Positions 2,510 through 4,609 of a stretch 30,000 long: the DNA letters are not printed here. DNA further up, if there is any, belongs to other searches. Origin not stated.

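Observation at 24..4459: Candidate periplasmic dehydroquinate/dehydroshikimate-linked flavin-reductase module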

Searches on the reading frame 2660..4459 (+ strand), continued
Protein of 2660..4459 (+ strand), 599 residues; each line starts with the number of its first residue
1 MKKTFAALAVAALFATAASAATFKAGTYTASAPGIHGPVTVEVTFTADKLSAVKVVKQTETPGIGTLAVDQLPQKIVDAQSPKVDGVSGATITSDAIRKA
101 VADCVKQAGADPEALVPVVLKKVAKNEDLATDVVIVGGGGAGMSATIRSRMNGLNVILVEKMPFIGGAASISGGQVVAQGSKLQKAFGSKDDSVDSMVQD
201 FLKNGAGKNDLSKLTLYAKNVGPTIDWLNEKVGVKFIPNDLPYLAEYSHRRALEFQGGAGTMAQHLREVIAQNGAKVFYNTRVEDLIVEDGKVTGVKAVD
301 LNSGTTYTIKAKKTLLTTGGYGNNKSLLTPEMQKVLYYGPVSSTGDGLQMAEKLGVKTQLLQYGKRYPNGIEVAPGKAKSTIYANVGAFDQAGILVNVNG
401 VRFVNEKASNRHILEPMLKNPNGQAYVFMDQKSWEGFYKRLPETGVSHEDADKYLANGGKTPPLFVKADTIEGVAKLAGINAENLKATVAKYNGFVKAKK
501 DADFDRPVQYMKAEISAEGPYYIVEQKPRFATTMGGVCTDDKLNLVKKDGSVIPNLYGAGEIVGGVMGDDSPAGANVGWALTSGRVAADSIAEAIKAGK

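Call 49: find_homologous_proteins(query=window:2660-4459:+, max_evalue=1e-40)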
Query window:2660-4459:+ (599 aa): 2192 proteins with E <= 1e-40 among 8000 candidates; the best 120 are listed.
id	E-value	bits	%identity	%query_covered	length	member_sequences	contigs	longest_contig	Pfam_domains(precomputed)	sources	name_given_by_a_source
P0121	0.0e+0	1308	100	100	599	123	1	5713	PF01946.24,PF01266.31,PF00890.31,PF04205.20,PF07992.21,PF03486.21,PF12831.14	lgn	-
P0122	0.0e+0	1297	99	100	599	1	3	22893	PF01946.24,PF01266.31,PF00890.31,PF04205.20,PF07992.21,PF03486.21,PF12831.14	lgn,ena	-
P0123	0.0e+0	1294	99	100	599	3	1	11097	PF01946.24,PF01266.31,PF00890.31,PF04205.20,PF07992.21,PF03486.21,PF12831.14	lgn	-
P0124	0.0e+0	1144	86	100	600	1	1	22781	PF01266.31,PF00890.31,PF04205.20,PF07992.21,PF03486.21,PF12831.14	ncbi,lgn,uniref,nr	ncbi:FAD-dependent oxidoreductase [Sutterella sp.]|uniref:FAD-dependent oxidoreductase n=1 Tax=Sutte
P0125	0.0e+0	1114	85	100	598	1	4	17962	PF01946.24,PF01266.31,PF00890.31,PF04205.20,PF07992.21,PF03486.21,PF12831.14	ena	-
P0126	0.0e+0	1082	84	96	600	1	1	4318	PF01266.31,PF00890.31,PF04205.20,PF07992.21,PF03486.21,PF01494.26,PF12831.14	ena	-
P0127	0.0e+0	1082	84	95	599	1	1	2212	PF01946.24,PF01266.31,PF00890.31,PF04205.20,PF07992.21,PF03486.21,PF01494.26,PF12831.14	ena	-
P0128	0.0e+0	1081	84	96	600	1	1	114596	PF01266.31,PF00890.31,PF04205.20,PF07992.21,PF03486.21,PF01494.26,PF12831.14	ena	-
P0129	0.0e+0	1081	84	96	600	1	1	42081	PF01266.31,PF00890.31,PF04205.20,PF07992.21,PF03486.21,PF01494.26,PF12831.14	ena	-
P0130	0.0e+0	1080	84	96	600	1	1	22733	PF01266.31,PF00890.31,PF04205.20,PF07992.21,PF03486.21,PF01494.26,PF12831.14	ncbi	-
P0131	0.0e+0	1080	84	96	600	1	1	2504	PF01946.24,PF01266.31,PF13450.13,PF00890.31,PF04205.20,PF07992.21,PF03486.21,PF01494.26,PF12831.14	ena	-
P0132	0.0e+0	1080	84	96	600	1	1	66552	PF01266.31,PF00890.31,PF04205.20,PF07992.21,PF03486.21,PF01494.26,PF12831.14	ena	-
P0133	0.0e+0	1080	84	96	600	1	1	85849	PF01266.31,PF00890.31,PF04205.20,PF07992.21,PF03486.21,PF01494.26,PF12831.14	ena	-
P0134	0.0e+0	1080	84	96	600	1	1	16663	PF01266.31,PF00890.31,PF04205.20,PF07992.21,PF03486.21,PF01494.26,PF12831.14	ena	-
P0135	0.0e+0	1080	84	96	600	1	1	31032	PF01266.31,PF00890.31,PF04205.20,PF07992.21,PF03486.21,PF01494.26,PF12831.14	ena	-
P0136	0.0e+0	1080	83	96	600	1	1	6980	PF01266.31,PF00890.31,PF04205.20,PF07992.21,PF03486.21,PF01494.26,PF12831.14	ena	-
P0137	0.0e+0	1079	84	96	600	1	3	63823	PF01946.24,PF01266.31,PF00890.31,PF04205.20,PF07992.21,PF03486.21,PF01494.26,PF12831.14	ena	-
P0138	0.0e+0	1079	84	96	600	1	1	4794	PF01946.24,PF01266.31,PF13450.13,PF00890.31,PF04205.20,PF07992.21,PF03486.21,PF01494.26,PF12831.14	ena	-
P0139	0.0e+0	1079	83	96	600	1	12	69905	PF01266.31,PF00890.31,PF04205.20,PF07992.21,PF03486.21,PF01494.26,PF12831.14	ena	-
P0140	0.0e+0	1078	83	96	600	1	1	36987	PF01266.31,PF00890.31,PF04205.20,PF07992.21,PF03486.21,PF01494.26,PF12831.14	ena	-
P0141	0.0e+0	1078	83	96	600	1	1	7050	PF01266.31,PF00890.31,PF04205.20,PF07992.21,PF03486.21,PF01494.26,PF12831.14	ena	-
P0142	0.0e+0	1077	83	96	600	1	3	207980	PF01266.31,PF00890.31,PF04205.20,PF07992.21,PF03486.21,PF01494.26,PF12831.14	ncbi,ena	-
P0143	0.0e+0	1077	83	96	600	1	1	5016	PF01266.31,PF00890.31,PF04205.20,PF07992.21,PF03486.21,PF00732.26,PF01494.26,PF12831.14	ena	-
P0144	0.0e+0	1076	83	96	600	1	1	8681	PF01266.31,PF00890.31,PF04205.20,PF07992.21,PF03486.21,PF01494.26,PF12831.14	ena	-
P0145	0.0e+0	1076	83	96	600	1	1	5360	PF01266.31,PF00890.31,PF04205.20,PF07992.21,PF03486.21,PF01494.26,PF12831.14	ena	-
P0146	0.0e+0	1076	83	96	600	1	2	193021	PF01946.24,PF01266.31,PF00890.31,PF04205.20,PF07992.21,PF03486.21,PF00732.26,PF01494.26,PF12831.14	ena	-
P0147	0.0e+0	1076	83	96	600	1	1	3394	PF01266.31,PF00890.31,PF04205.20,PF07992.21,PF03486.21,PF00732.26,PF01494.26,PF12831.14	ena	-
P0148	0.0e+0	1076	83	96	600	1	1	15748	PF01266.31,PF00890.31,PF04205.20,PF07992.21,PF03486.21,PF01494.26,PF12831.14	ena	-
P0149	0.0e+0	1075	84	96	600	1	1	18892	PF01266.31,PF00890.31,PF04205.20,PF07992.21,PF03486.21,PF01494.26,PF12831.14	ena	-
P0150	0.0e+0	1075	83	96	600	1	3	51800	PF01946.24,PF01266.31,PF00890.31,PF04205.20,PF07992.21,PF03486.21,PF01494.26,PF12831.14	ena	-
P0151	0.0e+0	1075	83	96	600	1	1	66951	PF01266.31,PF00890.31,PF04205.20,PF07992.21,PF03486.21,PF01494.26,PF12831.14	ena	-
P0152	0.0e+0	1075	83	96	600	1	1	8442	PF01266.31,PF00890.31,PF04205.20,PF07992.21,PF03486.21,PF00732.26,PF01494.26,PF12831.14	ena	-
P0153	0.0e+0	1075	83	96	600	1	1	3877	PF01266.31,PF00890.31,PF04205.20,PF07992.21,PF03486.21,PF01494.26,PF12831.14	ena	-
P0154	0.0e+0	1074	83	96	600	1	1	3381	PF01266.31,PF00890.31,PF04205.20,PF07992.21,PF03486.21,PF01494.26,PF12831.14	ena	-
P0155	0.0e+0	1073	83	96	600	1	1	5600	PF01266.31,PF00890.31,PF04205.20,PF07992.21,PF03486.21,PF01494.26,PF12831.14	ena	-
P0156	0.0e+0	1073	83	96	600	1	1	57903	PF01946.24,PF01266.31,PF00890.31,PF04205.20,PF07992.21,PF03486.21,PF01494.26,PF12831.14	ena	-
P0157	0.0e+0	1072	83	96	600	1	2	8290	PF01266.31,PF00890.31,PF04205.20,PF07992.21,PF03486.21,PF01494.26,PF12831.14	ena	-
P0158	0.0e+0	1072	83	96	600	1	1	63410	PF01266.31,PF00890.31,PF04205.20,PF07992.21,PF03486.21,PF12831.14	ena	-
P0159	0.0e+0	1068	83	94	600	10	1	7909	PF01946.24,PF01266.31,PF00890.31,PF04205.20,PF07992.21,PF03486.21,PF12831.14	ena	-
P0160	0.0e+0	1067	81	100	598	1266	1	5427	PF01266.31,PF00890.31,PF04205.20,PF07992.21,PF03486.21,PF00732.26,PF01494.26,PF12831.14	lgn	-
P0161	0.0e+0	1067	83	96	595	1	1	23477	PF01266.31,PF00890.31,PF04205.20,PF07992.21,PF03486.21,PF01494.26,PF12831.14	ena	-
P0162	0.0e+0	1063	81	100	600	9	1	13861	PF01266.31,PF00890.31,PF04205.20,PF07992.21,PF03486.21,PF01494.26,PF12831.14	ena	-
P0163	0.0e+0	1063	79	100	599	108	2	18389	PF01946.24,PF01266.31,PF00890.31,PF04205.20,PF07992.21,PF03486.21,PF00732.26,PF12831.14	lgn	-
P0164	0.0e+0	1061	82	97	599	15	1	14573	PF01266.31,PF00890.31,PF04205.20,PF07992.21,PF03486.21,PF00732.26,PF12831.14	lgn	-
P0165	0.0e+0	1061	82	96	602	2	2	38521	PF01946.24,PF01266.31,PF00890.31,PF04205.20,PF07992.21,PF03486.21,PF12831.14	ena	-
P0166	0.0e+0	1060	82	96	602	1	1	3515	PF01266.31,PF00890.31,PF04205.20,PF07992.21,PF03486.21,PF01494.26,PF12831.14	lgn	-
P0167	0.0e+0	1059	81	100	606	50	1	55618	PF01266.31,PF00890.31,PF04205.20,PF07992.21,PF03486.21,PF00732.26,PF12831.14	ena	-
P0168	0.0e+0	1059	83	96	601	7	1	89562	PF01266.31,PF00890.31,PF04205.20,PF07992.21,PF03486.21,PF00732.26,PF12831.14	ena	-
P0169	0.0e+0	1059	82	96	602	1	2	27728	PF01946.24,PF01266.31,PF00890.31,PF04205.20,PF07992.21,PF03486.21,PF12831.14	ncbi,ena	-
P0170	0.0e+0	1058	83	96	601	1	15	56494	PF01266.31,PF00890.31,PF04205.20,PF07992.21,PF03486.21,PF00732.26,PF12831.14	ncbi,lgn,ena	-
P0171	0.0e+0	1058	83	96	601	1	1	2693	PF01266.31,PF00890.31,PF04205.20,PF07992.21,PF03486.21,PF00732.26,PF12831.14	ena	-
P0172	0.0e+0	1058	83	96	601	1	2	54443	PF01266.31,PF00890.31,PF04205.20,PF07992.21,PF03486.21,PF00732.26,PF12831.14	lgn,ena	-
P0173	0.0e+0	1057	83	96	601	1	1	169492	PF01266.31,PF00890.31,PF04205.20,PF07992.21,PF03486.21,PF00732.26,PF12831.14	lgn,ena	-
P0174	0.0e+0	1057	83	96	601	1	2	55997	PF01266.31,PF00890.31,PF04205.20,PF07992.21,PF03486.21,PF00732.26,PF12831.14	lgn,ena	-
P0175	0.0e+0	1057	83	96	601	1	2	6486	PF01266.31,PF00890.31,PF04205.20,PF07992.21,PF03486.21,PF00732.26,PF12831.14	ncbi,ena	-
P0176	0.0e+0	1057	83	96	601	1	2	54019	PF01266.31,PF00890.31,PF04205.20,PF07992.21,PF03486.21,PF00732.26,PF12831.14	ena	-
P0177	0.0e+0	1056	83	96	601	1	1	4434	PF01266.31,PF00890.31,PF04205.20,PF07992.21,PF03486.21,PF00732.26,PF12831.14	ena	-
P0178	0.0e+0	1056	83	96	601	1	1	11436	PF01266.31,PF00890.31,PF04205.20,PF07992.21,PF03486.21,PF00732.26,PF12831.14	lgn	-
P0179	0.0e+0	1056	83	96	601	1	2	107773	PF01266.31,PF00890.31,PF04205.20,PF07992.21,PF03486.21,PF00732.26,PF12831.14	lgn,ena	-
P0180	0.0e+0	1056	83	96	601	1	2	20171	PF01266.31,PF00890.31,PF04205.20,PF07992.21,PF03486.21,PF00732.26,PF12831.14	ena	-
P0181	0.0e+0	1055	83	96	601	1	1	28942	PF01266.31,PF00890.31,PF04205.20,PF07992.21,PF03486.21,PF00732.26,PF12831.14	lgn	-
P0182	0.0e+0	1055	83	96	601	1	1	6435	PF01266.31,PF00890.31,PF04205.20,PF07992.21,PF03486.21,PF00732.26,PF12831.14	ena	-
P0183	0.0e+0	1054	81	97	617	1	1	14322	PF01266.31,PF00890.31,PF04205.20,PF07992.21,PF03486.21,PF12831.14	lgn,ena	-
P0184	0.0e+0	1054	81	95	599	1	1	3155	PF01266.31,PF00890.31,PF04205.20,PF07992.21,PF03486.21,PF12831.14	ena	-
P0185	0.0e+0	1054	81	97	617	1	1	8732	PF01266.31,PF00890.31,PF04205.20,PF07992.21,PF03486.21,PF12831.14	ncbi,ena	-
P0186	0.0e+0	1052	82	96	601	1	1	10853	PF01266.31,PF00890.31,PF04205.20,PF07992.21,PF03486.21,PF00732.26,PF12831.14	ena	-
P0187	0.0e+0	1051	81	96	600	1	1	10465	PF01266.31,PF13450.13,PF00890.31,PF04205.20,PF07992.21,PF03486.21,PF12831.14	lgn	-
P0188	0.0e+0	1051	81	97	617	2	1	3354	PF01266.31,PF00890.31,PF04205.20,PF07992.21,PF03486.21,PF12831.14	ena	-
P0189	0.0e+0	1050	82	96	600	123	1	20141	PF01266.31,PF00890.31,PF04205.20,PF07992.21,PF03486.21,PF12831.14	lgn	-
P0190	0.0e+0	1049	81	97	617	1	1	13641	PF01266.31,PF00890.31,PF04205.20,PF07992.21,PF03486.21,PF12831.14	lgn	-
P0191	0.0e+0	1049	81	97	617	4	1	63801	PF01266.31,PF00890.31,PF04205.20,PF07992.21,PF03486.21,PF12831.14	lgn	-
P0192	0.0e+0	1049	81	97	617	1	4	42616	PF01266.31,PF00890.31,PF04205.20,PF07992.21,PF03486.21,PF12831.14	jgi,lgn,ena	jgi:urocanate reductase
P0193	0.0e+0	1049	81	97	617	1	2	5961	PF01266.31,PF00890.31,PF04205.20,PF07992.21,PF03486.21,PF12831.14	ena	-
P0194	0.0e+0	1049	81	97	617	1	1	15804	PF01266.31,PF00890.31,PF04205.20,PF07992.21,PF03486.21,PF12831.14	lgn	-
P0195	0.0e+0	1049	81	97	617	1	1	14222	PF01266.31,PF00890.31,PF04205.20,PF07992.21,PF03486.21,PF12831.14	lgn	-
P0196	0.0e+0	1049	81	97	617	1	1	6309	PF01266.31,PF00890.31,PF04205.20,PF07992.21,PF03486.21,PF12831.14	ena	-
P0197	0.0e+0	1048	81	97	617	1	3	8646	PF01266.31,PF00890.31,PF04205.20,PF07992.21,PF03486.21,PF12831.14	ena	-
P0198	0.0e+0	1048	81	96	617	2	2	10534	PF01266.31,PF00890.31,PF04205.20,PF07992.21,PF03486.21,PF12831.14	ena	-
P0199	0.0e+0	1047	81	96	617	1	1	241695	PF01266.31,PF00890.31,PF04205.20,PF07992.21,PF03486.21,PF12831.14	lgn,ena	-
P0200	0.0e+0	1047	81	97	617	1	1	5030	PF01266.31,PF00890.31,PF04205.20,PF07992.21,PF03486.21,PF12831.14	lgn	-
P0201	0.0e+0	1047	81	97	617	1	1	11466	PF01266.31,PF00890.31,PF04205.20,PF07992.21,PF03486.21,PF12831.14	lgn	-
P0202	0.0e+0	1047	81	97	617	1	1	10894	PF01266.31,PF00890.31,PF04205.20,PF07992.21,PF03486.21,PF12831.14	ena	-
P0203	0.0e+0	1045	81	97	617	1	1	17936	PF01266.31,PF00890.31,PF04205.20,PF07992.21,PF03486.21,PF12831.14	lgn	-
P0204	0.0e+0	1044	81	96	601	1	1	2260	PF01266.31,PF00890.31,PF04205.20,PF07992.21,PF03486.21,PF00732.26,PF12831.14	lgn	-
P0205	0.0e+0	1044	81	97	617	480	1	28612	PF01266.31,PF00890.31,PF04205.20,PF07992.21,PF03486.21,PF12831.14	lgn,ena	-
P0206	0.0e+0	1040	81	96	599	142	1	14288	PF01266.31,PF00890.31,PF04205.20,PF07992.21,PF03486.21,PF12831.14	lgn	-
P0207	0.0e+0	1040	80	96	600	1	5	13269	PF01946.24,PF01266.31,PF00890.31,PF04205.20,PF07992.21,PF03486.21,PF12831.14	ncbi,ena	-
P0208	0.0e+0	1023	77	100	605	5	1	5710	PF01266.31,PF00890.31,PF04205.20,PF07992.21,PF03486.21,PF12831.14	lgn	-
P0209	0.0e+0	1021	78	100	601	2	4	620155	PF01266.31,PF00890.31,PF04205.20,PF07992.21,PF03486.21,PF12831.14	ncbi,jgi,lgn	ncbi:MAG: FMN-bind domain-containing protein [Burkholderia sp.]|jgi:urocanate reductase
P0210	0.0e+0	1018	78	96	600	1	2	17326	PF01266.31,PF00890.31,PF04205.20,PF07992.21,PF03486.21,PF12831.14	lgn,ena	-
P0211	0.0e+0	1018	78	95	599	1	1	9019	PF01266.31,PF00890.31,PF04205.20,PF07992.21,PF03486.21,PF12831.14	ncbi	-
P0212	0.0e+0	1016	79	96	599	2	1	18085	PF01266.31,PF00890.31,PF04205.20,PF07992.21,PF03486.21,PF12831.14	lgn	-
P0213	0.0e+0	1013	76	96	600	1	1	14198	PF01266.31,PF00890.31,PF04205.20,PF07992.21,PF03486.21,PF01134.29,PF12831.14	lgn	-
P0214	0.0e+0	1013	80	96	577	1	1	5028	PF01266.31,PF00890.31,PF04205.20,PF07992.21,PF03486.21,PF01494.26,PF12831.14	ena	-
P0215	0.0e+0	1012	78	96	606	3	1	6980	PF01946.24,PF01266.31,PF00890.31,PF04205.20,PF07992.21,PF03486.21,PF01494.26,PF12831.14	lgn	-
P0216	0.0e+0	1010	77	99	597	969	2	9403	PF01266.31,PF00890.31,PF04205.20,PF07992.21,PF03486.21,PF12831.14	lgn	-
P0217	1.3e-295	1000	75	100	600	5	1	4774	PF01946.24,PF01266.31,PF00890.31,PF04205.20,PF07992.21,PF03486.21,PF12831.14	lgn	-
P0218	7.7e-295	997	76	99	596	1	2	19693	PF01266.31,PF00890.31,PF04205.20,PF07992.21,PF03486.21,PF12831.14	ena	-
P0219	1.1e-293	993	76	99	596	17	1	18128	PF01266.31,PF00890.31,PF04205.20,PF07992.21,PF03486.21,PF12831.14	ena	-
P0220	4.1e-293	992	76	99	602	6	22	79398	PF01266.31,PF00890.31,PF04205.20,PF07992.21,PF03486.21,PF12831.14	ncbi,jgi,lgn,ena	-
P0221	8.5e-293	991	75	99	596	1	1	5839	PF01266.31,PF00890.31,PF04205.20,PF07992.21,PF03486.21,PF12831.14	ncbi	-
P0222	1.4e-292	990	76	99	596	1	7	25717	PF01266.31,PF00890.31,PF04205.20,PF07992.21,PF03486.21,PF12831.14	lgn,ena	-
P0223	2.4e-292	989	76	99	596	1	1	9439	PF01266.31,PF00890.31,PF04205.20,PF07992.21,PF03486.21,PF12831.14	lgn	-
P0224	2.8e-292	989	76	99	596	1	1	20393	PF01266.31,PF00890.31,PF04205.20,PF07992.21,PF03486.21,PF12831.14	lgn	-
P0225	2.9e-292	989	77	96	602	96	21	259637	PF01266.31,PF00890.31,PF04205.20,PF07992.21,PF03486.21,PF12831.14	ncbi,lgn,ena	-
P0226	3.1e-292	989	76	99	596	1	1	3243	PF01266.31,PF00890.31,PF04205.20,PF07992.21,PF03486.21,PF12831.14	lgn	-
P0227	4.8e-292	988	76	99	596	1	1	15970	PF01266.31,PF00890.31,PF04205.20,PF07992.21,PF03486.21,PF12831.14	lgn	-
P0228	5.8e-292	988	76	99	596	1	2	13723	PF01266.31,PF00890.31,PF04205.20,PF07992.21,PF03486.21,PF12831.14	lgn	-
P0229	8.6e-292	987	76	99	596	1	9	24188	PF01266.31,PF00890.31,PF04205.20,PF07992.21,PF03486.21,PF12831.14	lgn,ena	-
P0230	9.6e-292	987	76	99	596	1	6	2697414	PF01266.31,PF00890.31,PF04205.20,PF07992.21,PF03486.21,PF12831.14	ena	-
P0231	1.1e-291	987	76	99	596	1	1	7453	PF01266.31,PF00890.31,PF04205.20,PF07992.21,PF03486.21,PF12831.14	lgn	-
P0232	1.4e-291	986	76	99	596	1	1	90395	PF01266.31,PF00890.31,PF04205.20,PF07992.21,PF03486.21,PF12831.14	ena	-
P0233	2.0e-291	986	76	99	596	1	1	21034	PF01266.31,PF00890.31,PF04205.20,PF07992.21,PF03486.21,PF12831.14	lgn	-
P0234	2.2e-291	986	76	99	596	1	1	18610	PF01266.31,PF00890.31,PF04205.20,PF07992.21,PF03486.21,PF12831.14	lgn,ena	-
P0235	2.2e-291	986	76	99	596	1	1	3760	PF01266.31,PF00890.31,PF04205.20,PF07992.21,PF03486.21,PF12831.14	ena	-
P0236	2.3e-291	986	76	99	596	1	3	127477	PF01266.31,PF00890.31,PF04205.20,PF07992.21,PF03486.21,PF12831.14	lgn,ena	-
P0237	2.7e-291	986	76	99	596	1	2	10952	PF01266.31,PF00890.31,PF04205.20,PF07992.21,PF03486.21,PF12831.14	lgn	-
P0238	2.9e-291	985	76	99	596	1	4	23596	PF01266.31,PF00890.31,PF04205.20,PF07992.21,PF03486.21,PF12831.14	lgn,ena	-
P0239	4.2e-291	985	76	99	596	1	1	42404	PF01266.31,PF00890.31,PF04205.20,PF07992.21,PF03486.21,PF12831.14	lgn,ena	-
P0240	5.9e-291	984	76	99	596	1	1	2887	PF01266.31,PF00890.31,PF04205.20,PF07992.21,PF03486.21,PF12831.14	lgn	-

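Call 50: find_encoding_contigs(protein=P0230, flank=10000, max_places=2)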
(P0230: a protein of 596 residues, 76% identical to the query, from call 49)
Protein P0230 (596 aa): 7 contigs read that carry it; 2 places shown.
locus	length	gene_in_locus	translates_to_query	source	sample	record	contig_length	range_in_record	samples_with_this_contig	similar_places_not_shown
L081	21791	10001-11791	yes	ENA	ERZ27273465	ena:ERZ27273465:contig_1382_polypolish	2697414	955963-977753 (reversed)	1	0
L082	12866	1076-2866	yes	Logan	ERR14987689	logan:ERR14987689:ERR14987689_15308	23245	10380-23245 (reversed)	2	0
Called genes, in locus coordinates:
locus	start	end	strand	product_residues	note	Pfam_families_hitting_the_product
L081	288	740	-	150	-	PF20935:DUF6847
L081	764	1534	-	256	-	PF14080:DUF4261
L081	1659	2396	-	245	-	PF08713:DNA_alkylation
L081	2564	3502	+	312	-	PF00892:EamA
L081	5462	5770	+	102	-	PF13560:HTH_31, PF01381:HTH_3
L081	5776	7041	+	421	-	PF07804:HipA_C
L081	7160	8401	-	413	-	PF00078:RVT_1, PF08388:GIIM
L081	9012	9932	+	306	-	PF01487:DHquinase_I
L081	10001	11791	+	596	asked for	PF04205:FMN_bind, PF03486:HI0933_like, PF07992:Pyr_redox_2 (weak), PF00890:FAD_binding_2, PF01266:DAO, PF12831:FAD_oxidored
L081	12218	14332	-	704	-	PF08487:VIT, PF00092:VWA, PF13519:VWA_2, PF13768:VWA_3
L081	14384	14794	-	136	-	PF00376:MerR, PF13411:MerR_1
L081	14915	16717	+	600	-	-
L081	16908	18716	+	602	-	PF01321:Creatinase_N, PF16189:Creatinase_N_2, PF00557:Peptidase_M24, PF16188:Peptidase_M24_C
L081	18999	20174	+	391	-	PF00155:Aminotran_1_2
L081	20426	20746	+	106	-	-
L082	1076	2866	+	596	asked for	PF04205:FMN_bind, PF03486:HI0933_like, PF07992:Pyr_redox_2 (weak), PF00890:FAD_binding_2, PF01266:DAO, PF12831:FAD_oxidored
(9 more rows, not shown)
